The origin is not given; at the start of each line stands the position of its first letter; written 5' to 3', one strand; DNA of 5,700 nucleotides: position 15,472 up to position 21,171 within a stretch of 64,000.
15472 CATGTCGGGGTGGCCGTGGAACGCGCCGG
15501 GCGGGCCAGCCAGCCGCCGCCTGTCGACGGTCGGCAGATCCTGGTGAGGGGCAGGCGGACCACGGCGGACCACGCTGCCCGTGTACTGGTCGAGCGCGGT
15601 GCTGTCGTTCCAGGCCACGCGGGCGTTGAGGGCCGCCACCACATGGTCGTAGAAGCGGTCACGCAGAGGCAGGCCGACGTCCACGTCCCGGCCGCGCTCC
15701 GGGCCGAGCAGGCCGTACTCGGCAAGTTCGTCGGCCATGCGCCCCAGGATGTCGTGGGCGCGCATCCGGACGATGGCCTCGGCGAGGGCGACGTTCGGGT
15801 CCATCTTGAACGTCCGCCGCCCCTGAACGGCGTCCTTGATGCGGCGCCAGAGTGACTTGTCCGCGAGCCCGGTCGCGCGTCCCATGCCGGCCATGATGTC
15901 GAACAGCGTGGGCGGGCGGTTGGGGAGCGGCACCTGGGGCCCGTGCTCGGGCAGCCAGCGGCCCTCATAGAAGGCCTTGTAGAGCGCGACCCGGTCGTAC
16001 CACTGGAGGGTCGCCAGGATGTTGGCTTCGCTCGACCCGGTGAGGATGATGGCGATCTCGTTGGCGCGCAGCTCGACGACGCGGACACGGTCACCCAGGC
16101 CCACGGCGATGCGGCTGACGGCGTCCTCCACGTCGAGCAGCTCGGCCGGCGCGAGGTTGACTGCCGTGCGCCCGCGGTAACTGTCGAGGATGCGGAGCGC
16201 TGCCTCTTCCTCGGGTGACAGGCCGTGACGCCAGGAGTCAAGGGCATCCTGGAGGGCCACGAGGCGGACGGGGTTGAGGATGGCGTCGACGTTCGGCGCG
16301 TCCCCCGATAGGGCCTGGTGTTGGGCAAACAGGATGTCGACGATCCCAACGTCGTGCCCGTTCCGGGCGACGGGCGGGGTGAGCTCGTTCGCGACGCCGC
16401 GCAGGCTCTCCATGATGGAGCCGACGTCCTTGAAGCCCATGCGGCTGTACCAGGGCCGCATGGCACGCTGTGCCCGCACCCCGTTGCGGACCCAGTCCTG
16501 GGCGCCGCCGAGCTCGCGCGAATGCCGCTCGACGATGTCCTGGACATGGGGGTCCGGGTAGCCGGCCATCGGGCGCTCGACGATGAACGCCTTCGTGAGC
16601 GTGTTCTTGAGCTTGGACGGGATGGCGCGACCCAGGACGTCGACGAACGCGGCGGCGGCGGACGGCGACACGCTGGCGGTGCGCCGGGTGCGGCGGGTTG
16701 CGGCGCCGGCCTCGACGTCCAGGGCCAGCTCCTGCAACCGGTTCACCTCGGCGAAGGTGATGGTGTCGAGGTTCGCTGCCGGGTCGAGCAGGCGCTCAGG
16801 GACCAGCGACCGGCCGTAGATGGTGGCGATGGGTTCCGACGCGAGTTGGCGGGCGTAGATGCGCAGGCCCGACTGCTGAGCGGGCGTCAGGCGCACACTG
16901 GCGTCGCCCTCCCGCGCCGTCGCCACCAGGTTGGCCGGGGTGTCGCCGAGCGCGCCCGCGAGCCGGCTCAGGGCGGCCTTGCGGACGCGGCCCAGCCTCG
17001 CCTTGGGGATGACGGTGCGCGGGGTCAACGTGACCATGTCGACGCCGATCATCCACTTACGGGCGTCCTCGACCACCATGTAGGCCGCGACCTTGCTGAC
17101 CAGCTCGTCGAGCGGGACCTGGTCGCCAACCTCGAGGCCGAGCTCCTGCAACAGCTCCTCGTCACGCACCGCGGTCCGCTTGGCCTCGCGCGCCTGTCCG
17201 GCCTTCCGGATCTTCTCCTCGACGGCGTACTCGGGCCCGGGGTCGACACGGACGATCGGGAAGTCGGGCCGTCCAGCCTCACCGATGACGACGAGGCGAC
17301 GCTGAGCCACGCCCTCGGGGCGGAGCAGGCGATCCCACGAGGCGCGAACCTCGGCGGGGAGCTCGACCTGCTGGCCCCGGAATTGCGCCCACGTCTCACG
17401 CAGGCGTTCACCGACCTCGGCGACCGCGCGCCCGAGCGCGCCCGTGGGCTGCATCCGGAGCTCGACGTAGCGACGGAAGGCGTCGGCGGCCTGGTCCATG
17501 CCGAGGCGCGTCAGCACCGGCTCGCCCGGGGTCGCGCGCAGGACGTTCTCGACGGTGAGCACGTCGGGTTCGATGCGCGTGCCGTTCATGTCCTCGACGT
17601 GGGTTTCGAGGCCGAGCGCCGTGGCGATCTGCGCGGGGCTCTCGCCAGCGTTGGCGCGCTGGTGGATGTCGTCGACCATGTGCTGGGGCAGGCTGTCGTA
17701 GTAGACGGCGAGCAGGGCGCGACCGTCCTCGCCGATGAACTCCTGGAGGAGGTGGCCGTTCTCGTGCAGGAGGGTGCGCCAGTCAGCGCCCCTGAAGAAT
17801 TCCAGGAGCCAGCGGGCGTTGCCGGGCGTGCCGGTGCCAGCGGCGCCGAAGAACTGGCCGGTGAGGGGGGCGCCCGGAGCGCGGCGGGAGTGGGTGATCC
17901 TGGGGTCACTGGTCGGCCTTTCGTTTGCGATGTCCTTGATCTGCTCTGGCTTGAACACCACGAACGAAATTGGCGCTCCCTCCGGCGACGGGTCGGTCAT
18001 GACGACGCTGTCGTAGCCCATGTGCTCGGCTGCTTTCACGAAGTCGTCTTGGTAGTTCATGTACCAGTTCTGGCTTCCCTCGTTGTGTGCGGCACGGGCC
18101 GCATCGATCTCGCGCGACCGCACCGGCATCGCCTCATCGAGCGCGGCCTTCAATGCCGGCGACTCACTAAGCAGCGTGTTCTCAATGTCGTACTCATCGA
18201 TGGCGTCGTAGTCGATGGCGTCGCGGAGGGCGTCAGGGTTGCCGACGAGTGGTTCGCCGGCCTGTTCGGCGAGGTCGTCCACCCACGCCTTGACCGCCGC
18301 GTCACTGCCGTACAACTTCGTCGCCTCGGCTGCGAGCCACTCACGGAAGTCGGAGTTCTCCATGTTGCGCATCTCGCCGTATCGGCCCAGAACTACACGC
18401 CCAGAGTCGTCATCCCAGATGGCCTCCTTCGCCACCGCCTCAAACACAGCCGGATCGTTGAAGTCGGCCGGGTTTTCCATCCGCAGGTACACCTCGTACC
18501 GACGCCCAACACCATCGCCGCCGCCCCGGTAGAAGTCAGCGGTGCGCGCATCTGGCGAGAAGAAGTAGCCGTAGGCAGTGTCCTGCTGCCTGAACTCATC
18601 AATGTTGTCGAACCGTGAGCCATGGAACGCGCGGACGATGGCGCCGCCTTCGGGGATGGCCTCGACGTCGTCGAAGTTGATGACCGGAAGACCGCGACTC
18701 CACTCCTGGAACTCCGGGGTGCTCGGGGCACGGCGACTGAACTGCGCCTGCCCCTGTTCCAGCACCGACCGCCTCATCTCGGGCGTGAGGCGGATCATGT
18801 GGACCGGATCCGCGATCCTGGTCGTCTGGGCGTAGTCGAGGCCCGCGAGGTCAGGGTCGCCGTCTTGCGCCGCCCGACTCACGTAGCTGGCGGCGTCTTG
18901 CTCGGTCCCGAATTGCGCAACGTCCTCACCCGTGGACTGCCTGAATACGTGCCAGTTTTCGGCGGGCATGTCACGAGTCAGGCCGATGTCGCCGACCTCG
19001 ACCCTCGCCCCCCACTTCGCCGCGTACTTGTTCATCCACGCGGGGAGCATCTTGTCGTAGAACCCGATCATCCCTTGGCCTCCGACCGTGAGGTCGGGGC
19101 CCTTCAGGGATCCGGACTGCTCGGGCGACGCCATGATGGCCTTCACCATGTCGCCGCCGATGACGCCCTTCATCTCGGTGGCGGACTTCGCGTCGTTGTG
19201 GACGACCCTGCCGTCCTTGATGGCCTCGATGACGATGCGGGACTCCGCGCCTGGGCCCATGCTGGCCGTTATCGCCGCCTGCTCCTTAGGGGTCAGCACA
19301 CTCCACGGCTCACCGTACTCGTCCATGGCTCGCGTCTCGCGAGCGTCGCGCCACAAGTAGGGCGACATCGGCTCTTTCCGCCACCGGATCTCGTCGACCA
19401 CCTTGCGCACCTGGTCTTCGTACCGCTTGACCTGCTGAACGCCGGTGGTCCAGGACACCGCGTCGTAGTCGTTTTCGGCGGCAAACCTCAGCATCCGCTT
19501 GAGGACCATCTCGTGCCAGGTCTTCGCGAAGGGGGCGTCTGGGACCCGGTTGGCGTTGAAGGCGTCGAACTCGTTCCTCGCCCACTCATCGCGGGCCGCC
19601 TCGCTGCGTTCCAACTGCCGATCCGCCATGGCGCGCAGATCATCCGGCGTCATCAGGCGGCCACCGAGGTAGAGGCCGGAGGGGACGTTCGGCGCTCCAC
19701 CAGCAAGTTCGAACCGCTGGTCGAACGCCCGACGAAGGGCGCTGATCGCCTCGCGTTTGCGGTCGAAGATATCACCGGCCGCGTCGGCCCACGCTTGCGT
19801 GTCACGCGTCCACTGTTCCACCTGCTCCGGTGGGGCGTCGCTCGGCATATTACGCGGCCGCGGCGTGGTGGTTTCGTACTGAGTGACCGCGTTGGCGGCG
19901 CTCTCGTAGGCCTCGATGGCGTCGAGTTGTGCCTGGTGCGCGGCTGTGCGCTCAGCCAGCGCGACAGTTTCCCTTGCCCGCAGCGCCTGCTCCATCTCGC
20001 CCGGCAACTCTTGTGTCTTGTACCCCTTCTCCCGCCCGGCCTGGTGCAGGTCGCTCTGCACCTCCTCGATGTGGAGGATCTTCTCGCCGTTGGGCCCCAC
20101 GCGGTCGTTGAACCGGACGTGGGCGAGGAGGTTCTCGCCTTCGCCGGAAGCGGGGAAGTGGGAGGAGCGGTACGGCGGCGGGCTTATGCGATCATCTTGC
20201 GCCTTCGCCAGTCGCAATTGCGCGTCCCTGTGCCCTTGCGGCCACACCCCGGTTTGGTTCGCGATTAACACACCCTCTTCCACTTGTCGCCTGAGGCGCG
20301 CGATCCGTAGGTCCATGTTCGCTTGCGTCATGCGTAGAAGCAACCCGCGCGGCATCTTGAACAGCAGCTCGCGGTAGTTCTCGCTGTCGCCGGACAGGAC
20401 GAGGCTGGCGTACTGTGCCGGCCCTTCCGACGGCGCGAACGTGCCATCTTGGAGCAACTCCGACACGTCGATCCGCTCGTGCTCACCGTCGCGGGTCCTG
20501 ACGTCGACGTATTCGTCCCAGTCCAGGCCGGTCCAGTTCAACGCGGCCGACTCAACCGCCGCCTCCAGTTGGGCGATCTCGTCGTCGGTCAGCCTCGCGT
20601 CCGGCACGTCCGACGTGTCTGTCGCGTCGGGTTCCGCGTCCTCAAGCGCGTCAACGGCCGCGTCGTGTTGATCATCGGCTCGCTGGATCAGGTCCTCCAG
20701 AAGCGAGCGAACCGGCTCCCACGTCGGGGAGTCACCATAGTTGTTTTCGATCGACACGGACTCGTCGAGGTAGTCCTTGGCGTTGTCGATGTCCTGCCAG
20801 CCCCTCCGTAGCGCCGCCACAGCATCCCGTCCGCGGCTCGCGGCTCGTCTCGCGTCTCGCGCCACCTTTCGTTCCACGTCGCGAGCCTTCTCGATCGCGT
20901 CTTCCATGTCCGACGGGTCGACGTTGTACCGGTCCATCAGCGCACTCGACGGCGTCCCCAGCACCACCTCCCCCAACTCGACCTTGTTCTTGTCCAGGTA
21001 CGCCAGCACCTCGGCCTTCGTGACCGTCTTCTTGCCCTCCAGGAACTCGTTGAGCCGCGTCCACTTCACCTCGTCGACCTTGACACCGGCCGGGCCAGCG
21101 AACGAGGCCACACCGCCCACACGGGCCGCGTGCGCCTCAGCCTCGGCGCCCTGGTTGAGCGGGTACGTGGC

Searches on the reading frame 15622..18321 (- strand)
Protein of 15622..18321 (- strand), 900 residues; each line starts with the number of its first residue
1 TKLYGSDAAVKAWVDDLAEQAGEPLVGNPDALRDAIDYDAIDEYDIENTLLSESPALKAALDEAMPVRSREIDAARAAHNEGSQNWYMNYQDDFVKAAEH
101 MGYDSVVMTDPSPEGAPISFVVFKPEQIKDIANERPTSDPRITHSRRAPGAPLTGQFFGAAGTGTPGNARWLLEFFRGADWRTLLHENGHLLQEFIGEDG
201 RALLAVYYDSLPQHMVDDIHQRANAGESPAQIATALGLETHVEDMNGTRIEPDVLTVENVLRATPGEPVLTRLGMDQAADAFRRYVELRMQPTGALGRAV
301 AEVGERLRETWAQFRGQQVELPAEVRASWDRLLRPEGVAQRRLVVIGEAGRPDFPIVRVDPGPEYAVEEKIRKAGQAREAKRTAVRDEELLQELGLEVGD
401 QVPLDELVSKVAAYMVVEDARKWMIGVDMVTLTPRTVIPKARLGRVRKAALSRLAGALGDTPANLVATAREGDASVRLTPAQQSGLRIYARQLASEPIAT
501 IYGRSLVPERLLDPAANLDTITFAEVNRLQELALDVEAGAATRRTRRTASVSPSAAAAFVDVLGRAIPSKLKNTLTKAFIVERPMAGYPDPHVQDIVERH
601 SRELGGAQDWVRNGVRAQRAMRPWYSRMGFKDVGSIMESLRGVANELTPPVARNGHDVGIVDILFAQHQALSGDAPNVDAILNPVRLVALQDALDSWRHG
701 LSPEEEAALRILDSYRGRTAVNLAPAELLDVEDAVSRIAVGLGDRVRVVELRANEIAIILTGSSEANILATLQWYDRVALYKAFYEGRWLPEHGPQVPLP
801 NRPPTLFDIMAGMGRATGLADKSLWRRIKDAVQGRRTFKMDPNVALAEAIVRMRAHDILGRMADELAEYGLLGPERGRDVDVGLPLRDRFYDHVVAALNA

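Call 72: search_protein_families(library=pfam, proteins=[window:15622-18321:-], max_evalue=0.001)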
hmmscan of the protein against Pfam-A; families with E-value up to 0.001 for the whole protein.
window:15622-18321:- (900 aa): 1 family
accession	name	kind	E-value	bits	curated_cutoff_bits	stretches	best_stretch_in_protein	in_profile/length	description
PF18760.7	ART-PolyVal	-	0.00072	20.8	31.2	0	86-137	91-139/140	ADP-Ribosyltransferase in polyvalent proteins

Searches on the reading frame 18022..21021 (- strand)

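Call 72: search_protein_families(library=pfam, proteins=[window:18022-21021:-], max_evalue=0.001)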
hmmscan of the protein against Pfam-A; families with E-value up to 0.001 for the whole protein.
window:18022-21021:- (1000 aa): 1 family
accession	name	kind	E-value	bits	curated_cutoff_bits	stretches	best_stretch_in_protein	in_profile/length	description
PF18760.7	ART-PolyVal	-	4.7e-08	34.3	31.2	1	793-873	4-85/140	ADP-Ribosyltransferase in polyvalent proteins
